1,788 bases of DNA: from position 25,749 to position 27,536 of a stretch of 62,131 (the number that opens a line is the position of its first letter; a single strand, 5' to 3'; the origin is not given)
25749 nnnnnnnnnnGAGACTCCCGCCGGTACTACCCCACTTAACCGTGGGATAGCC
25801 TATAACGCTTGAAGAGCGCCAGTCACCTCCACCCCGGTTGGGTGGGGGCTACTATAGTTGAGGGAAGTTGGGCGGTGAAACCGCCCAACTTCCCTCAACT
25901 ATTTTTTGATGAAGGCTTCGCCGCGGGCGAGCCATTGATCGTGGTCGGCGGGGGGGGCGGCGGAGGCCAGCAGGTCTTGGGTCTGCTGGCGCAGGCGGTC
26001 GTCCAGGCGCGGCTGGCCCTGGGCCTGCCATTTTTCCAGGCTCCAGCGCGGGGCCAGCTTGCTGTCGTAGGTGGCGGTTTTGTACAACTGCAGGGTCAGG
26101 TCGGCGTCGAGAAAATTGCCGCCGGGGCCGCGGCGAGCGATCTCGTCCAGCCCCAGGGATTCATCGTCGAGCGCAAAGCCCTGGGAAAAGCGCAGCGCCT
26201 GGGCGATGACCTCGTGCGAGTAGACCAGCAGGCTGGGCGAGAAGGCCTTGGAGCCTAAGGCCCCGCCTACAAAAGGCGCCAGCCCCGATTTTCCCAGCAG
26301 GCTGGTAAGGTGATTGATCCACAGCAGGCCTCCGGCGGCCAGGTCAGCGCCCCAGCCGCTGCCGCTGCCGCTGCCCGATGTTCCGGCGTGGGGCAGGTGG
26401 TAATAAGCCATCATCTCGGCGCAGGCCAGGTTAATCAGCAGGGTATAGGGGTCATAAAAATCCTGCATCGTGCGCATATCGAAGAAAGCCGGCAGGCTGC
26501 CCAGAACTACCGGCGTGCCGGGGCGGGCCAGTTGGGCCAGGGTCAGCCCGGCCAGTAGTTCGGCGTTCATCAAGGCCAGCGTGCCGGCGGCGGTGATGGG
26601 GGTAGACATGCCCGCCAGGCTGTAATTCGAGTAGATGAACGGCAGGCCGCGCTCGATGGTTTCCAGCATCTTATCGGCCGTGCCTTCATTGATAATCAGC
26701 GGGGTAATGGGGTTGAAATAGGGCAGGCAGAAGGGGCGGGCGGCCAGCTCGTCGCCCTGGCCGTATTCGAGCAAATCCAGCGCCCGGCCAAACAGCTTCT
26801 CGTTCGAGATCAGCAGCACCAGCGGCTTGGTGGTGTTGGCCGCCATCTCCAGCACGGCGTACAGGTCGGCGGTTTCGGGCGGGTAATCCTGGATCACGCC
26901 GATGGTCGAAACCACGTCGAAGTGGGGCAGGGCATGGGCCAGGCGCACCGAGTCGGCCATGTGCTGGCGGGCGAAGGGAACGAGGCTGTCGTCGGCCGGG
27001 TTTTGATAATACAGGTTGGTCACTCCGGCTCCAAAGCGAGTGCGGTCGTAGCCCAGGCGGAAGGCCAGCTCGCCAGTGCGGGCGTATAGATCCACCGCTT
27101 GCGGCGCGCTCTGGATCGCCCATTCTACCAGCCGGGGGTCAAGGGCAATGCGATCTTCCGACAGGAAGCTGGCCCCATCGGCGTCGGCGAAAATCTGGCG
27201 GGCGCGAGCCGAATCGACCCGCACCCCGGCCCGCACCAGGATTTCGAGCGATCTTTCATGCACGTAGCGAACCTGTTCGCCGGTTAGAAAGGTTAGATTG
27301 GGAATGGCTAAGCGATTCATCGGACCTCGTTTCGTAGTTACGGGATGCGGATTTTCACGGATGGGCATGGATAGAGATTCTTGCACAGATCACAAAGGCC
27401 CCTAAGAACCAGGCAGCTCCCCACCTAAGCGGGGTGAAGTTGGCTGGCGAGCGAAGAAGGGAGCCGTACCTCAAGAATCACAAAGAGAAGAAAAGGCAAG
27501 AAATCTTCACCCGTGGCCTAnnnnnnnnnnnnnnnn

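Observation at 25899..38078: Four divergent pyrrolysine-free MttB methyltransferases interleaved with a peptidase and an amidohydrolase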

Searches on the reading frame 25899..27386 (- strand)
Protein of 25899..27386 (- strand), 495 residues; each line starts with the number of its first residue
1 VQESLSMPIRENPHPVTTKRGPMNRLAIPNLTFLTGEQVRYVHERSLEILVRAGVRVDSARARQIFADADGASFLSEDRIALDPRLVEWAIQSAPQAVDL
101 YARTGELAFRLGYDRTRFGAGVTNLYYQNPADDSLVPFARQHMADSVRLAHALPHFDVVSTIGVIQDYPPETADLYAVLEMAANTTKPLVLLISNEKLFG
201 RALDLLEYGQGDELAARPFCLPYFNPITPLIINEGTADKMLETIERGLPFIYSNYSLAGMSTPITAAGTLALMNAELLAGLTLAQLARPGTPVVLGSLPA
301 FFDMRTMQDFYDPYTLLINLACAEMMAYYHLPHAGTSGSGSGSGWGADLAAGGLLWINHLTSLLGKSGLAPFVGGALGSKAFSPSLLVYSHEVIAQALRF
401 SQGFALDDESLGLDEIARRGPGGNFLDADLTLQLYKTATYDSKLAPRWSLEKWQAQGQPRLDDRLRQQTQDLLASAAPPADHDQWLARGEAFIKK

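Call 3: search_protein_families(library=pfam, proteins=[window:25899-27386:-])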
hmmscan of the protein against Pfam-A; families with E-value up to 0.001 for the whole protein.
window:25899-27386:- (495 aa): 1 family
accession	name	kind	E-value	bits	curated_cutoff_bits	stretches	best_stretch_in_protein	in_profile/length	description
PF06253.16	MTTB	-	2.9e-57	194.3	25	1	22-484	22-483/500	Trimethylamine methyltransferase (MTTB)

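Call 4: search_protein_families(library=ncbifam, proteins=[window:25899-27386:-])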
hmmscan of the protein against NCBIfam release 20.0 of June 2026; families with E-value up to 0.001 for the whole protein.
window:25899-27386:- (495 aa): 1 family
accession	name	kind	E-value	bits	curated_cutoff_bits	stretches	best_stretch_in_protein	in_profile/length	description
TIGR02369.2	trimeth_pyl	equivalog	3.2e-65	220.5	525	1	30-478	2-450/469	[trimethylamine--corrinoid protein] Co-methyltransferase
